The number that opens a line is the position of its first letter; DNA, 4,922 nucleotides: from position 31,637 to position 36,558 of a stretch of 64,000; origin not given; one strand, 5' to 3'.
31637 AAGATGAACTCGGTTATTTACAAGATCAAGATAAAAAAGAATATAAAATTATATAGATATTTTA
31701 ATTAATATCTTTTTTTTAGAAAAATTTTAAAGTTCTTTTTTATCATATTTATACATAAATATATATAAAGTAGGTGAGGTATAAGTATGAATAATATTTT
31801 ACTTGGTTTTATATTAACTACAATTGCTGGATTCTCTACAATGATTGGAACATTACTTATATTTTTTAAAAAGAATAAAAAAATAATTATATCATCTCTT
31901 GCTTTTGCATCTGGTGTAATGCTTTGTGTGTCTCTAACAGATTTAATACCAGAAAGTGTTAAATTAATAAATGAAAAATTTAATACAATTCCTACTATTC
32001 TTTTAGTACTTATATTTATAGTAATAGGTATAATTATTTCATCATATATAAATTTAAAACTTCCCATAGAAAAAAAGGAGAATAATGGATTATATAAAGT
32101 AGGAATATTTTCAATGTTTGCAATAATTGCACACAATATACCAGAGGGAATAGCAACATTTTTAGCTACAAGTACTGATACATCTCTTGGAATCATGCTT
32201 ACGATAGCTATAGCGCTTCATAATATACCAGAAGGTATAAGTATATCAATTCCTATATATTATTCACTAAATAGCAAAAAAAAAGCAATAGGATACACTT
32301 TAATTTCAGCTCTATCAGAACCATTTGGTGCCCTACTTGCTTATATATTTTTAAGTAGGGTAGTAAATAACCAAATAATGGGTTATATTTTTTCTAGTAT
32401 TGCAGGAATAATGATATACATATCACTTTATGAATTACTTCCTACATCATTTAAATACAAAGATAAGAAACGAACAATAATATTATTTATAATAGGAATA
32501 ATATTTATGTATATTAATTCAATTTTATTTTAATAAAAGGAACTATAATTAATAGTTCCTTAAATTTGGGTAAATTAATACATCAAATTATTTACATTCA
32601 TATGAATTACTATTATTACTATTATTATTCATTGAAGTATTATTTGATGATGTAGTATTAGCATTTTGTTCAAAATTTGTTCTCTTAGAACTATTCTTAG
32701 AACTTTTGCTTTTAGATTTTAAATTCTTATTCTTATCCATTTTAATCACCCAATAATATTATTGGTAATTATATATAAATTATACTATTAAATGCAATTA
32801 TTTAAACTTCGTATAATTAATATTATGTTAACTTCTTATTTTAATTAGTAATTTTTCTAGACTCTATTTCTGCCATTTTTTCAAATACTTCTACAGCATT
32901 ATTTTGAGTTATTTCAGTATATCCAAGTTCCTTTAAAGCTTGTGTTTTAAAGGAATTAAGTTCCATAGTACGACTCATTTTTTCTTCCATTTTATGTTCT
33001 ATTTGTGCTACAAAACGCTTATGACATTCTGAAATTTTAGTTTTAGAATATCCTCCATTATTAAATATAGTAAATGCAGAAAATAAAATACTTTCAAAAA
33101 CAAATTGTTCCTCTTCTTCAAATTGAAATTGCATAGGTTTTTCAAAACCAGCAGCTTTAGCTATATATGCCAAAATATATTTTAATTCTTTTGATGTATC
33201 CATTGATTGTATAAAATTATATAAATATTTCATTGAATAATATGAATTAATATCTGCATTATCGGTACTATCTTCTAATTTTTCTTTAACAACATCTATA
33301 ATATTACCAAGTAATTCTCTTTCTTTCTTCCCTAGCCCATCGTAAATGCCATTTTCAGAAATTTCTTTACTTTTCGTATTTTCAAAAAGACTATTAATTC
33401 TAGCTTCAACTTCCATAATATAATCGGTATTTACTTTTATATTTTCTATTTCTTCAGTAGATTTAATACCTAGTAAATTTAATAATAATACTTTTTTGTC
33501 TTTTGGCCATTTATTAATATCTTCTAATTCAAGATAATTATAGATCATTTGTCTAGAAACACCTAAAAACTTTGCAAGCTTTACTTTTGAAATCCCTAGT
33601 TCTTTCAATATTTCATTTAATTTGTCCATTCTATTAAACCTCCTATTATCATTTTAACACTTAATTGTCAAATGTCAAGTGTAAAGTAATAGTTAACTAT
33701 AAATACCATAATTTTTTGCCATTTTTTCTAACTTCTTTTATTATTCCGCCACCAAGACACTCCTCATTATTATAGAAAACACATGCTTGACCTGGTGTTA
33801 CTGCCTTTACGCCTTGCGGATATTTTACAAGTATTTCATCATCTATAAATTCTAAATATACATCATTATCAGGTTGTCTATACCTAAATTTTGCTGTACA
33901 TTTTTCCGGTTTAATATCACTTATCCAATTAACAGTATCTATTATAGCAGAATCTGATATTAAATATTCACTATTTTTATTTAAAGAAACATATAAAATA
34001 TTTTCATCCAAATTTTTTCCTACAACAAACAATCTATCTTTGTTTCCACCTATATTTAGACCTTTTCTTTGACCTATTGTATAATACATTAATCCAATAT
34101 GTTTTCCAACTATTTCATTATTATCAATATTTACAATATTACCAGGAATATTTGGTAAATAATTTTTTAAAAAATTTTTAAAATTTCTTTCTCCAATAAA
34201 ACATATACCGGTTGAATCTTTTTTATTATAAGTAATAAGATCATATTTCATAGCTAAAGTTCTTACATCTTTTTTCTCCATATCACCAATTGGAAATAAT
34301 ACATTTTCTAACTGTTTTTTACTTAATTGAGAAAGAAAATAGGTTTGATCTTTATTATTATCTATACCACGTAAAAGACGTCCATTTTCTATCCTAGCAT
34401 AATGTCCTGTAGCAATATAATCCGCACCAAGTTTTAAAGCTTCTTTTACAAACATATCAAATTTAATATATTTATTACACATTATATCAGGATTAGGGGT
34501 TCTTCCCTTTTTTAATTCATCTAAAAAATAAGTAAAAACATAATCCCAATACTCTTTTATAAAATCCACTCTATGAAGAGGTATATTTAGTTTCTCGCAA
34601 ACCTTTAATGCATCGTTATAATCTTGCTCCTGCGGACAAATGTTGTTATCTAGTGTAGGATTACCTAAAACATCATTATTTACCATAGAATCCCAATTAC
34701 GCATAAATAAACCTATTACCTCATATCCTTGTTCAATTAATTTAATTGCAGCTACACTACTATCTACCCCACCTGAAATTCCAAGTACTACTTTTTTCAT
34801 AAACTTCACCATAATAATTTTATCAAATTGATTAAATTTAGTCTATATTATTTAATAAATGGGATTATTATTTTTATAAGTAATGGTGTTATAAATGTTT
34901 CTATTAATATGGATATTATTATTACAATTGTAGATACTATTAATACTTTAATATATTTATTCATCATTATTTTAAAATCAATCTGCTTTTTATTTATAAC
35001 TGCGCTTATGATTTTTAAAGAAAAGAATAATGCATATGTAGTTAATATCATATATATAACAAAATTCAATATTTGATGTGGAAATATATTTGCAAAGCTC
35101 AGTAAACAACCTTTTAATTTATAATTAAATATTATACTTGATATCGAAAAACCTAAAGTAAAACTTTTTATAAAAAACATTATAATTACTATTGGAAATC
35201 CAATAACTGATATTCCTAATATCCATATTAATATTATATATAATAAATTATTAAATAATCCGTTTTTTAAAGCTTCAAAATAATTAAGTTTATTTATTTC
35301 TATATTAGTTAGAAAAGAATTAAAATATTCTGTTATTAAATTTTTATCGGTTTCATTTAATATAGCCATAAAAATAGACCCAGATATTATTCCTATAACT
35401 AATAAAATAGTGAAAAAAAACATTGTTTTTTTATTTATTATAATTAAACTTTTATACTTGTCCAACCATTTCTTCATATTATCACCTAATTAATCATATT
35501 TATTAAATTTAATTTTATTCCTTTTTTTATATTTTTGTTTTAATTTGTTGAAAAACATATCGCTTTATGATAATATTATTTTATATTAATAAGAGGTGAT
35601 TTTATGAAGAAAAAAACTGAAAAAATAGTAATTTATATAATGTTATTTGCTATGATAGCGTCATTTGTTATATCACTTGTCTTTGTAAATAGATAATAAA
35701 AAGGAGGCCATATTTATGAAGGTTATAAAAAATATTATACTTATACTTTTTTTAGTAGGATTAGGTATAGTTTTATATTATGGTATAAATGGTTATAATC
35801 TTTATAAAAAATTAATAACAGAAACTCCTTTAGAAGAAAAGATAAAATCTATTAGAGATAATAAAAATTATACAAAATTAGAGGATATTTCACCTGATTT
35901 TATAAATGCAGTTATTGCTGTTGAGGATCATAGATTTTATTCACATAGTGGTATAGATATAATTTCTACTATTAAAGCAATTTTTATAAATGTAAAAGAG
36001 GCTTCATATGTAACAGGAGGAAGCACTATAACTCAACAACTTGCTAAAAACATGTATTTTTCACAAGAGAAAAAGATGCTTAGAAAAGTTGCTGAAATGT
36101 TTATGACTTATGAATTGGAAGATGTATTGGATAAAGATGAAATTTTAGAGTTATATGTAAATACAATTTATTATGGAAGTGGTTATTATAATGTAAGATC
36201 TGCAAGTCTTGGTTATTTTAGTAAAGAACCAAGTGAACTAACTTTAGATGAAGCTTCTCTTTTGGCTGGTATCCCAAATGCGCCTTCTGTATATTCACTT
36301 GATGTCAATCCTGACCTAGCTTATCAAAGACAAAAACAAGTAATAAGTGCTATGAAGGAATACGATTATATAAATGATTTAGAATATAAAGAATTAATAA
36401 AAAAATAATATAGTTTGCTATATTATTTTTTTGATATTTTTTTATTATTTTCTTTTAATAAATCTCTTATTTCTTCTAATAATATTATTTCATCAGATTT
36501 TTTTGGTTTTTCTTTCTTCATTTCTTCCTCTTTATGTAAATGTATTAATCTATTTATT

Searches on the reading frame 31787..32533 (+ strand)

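Call 37: search_protein_families(library=pfam, proteins=[window:31787-32533:+], max_evalue=0.0001)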
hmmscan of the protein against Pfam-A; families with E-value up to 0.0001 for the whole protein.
window:31787-32533:+ (248 aa): 1 family
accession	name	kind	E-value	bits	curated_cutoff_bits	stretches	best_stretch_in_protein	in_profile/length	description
PF02535.28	Zip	-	8.5e-33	114.4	35.1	2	104-243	176-321/323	ZIP Zinc transporter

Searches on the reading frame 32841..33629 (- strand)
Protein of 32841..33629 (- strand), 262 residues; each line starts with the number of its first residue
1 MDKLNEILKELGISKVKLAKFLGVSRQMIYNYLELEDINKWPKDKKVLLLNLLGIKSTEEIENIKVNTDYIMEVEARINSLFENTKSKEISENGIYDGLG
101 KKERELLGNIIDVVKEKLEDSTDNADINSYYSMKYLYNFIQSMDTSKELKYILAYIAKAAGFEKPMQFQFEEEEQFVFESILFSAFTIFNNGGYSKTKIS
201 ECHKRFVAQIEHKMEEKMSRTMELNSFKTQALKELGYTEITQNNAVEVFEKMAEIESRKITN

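Call 37: search_protein_families(library=pfam, proteins=[window:32841-33629:-], max_evalue=0.0001)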
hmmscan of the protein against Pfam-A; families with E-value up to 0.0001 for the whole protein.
window:32841-33629:- (262 aa): 0 families

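Call 65: search_protein_families(library=pfam, proteins=[window:32841-33629:-], max_evalue=0.001)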
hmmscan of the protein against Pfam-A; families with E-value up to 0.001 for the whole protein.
window:32841-33629:- (262 aa): 1 family
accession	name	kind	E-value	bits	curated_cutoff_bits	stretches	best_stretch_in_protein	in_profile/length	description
PF01381.28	HTH_3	-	0.0002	21.8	23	1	6-33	3-30/55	Helix-turn-helix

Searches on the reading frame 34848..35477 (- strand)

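Call 37: search_protein_families(library=pfam, proteins=[window:34848-35477:-], max_evalue=0.0001)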
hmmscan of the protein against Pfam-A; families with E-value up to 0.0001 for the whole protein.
window:34848-35477:- (209 aa): 1 family
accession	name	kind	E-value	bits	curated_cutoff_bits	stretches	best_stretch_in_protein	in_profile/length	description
PF01944.22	SpoIIM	-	2e-20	73.8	26.9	1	23-198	2-163/163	Stage II sporulation protein M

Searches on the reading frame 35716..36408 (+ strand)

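Call 37: search_protein_families(library=pfam, proteins=[window:35716-36408:+], max_evalue=0.0001)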
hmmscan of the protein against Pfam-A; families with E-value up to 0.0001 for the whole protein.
window:35716-36408:+ (230 aa): 1 family
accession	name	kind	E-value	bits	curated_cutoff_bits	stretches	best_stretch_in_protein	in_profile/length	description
PF00912.28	Transgly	-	6.9e-60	201.9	27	1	43-213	5-177/178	Transglycosylase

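Call 43: search_protein_families(library=ncbifam, proteins=[window:35716-36408:+], max_evalue=0.00001)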
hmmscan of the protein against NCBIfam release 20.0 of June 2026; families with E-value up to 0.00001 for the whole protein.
window:35716-36408:+ (230 aa): 13 families
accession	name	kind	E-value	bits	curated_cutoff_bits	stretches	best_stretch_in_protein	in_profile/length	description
TIGR02074.1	PBP_1a_fam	subfamily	3.2e-64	217.6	508.75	1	50-229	2-181/535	PBP1A family penicillin-binding protein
NF051885.1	tranpepglycosPbpC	equivalog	5.2e-55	187.2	900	1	54-226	79-251/632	multimodular transpeptidase-transglycosylase PbpC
NF008643.0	PRK11636.1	equivalog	9.9e-46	156.4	1263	1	54-226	70-242/850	peptidoglycan glycosyltransferase/peptidoglycan DD-transpeptidase MrcA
TIGR02073.1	PBP_1c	equivalog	2.8e-45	155.1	494.2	1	44-223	27-206/728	penicillin-binding protein 1C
NF038272.1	strep_PBP1A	exception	1.4e-44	152.5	1075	1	7-228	18-249/658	penicillin-binding protein PBP1A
TIGR02070.1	mono_pep_trsgly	equivalog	4.7e-43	147.3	182.65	1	7-214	10-219/224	monofunctional biosynthetic peptidoglycan transglycosylase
TIGR02071.1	PBP_1b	equivalog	9.3e-43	146.4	717.75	1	49-229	146-330/729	penicillin-binding protein 1B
NF010008.0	PRK13481.1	equivalog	1.9e-42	145.4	270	1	5-228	40-264/269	glycosyltransferase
NF038276.1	strep_PBP2A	exception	2.6e-41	141.7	1100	1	50-224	96-266/716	penicillin-binding protein PBP2A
NF011423.0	PRK14850.1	equivalog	2.8e-36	125.2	1275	1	62-230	169-341/764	penicillin-binding protein 1b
NF007061.0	PRK09506.1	equivalog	6.1e-35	120.2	1120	1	62-225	223-390/825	bifunctional glycosyl transferase/transpeptidase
NF008414.0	PRK11240.1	equivalog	1.6e-31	109.2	1121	1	54-219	68-232/774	peptidoglycan glycosyltransferase PbpC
NF038274.1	strep_PBP1B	exception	7.7e-25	87.3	1225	1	54-226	86-272/745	penicillin-binding protein PBP1B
